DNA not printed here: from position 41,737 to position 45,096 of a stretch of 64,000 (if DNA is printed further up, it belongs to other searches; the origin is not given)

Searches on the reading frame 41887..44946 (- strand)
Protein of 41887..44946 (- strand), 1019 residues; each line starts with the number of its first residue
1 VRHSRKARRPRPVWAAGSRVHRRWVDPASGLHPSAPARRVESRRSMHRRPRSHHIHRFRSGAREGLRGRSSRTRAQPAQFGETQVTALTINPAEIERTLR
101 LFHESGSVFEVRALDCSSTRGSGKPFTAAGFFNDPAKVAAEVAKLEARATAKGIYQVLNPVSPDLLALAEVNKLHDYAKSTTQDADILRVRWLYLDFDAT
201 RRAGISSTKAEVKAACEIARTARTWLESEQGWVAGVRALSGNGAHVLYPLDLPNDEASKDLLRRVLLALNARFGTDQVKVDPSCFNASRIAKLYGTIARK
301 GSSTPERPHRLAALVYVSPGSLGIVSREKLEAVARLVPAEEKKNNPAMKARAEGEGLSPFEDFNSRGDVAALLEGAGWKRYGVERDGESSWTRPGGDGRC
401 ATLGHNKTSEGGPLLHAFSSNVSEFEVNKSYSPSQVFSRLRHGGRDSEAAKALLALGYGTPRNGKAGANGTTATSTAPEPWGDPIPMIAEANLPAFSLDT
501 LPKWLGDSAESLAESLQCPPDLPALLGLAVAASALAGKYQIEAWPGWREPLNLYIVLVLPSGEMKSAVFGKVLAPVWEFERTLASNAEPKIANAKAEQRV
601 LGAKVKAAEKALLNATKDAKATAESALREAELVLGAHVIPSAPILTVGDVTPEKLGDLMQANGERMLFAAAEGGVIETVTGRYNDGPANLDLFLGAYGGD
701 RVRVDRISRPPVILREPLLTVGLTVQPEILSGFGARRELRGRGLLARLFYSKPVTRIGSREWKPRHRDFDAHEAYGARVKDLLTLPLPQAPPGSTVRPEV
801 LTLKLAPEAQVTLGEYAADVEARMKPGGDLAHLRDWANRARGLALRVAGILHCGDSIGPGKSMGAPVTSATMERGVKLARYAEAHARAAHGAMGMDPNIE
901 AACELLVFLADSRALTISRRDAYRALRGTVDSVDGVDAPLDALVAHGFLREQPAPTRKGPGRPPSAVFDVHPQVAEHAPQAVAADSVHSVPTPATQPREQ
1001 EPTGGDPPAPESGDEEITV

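Call 66: search_protein_families(library=pfam, proteins=[window:41887-44946:-], max_evalue=0.001)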
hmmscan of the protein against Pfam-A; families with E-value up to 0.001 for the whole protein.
window:41887-44946:- (1019 aa): 1 family
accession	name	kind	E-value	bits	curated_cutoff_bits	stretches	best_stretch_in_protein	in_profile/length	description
PF13148.11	DUF3987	-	4.6e-89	299.6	27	1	517-889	1-361/364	Protein of unknown function (DUF3987)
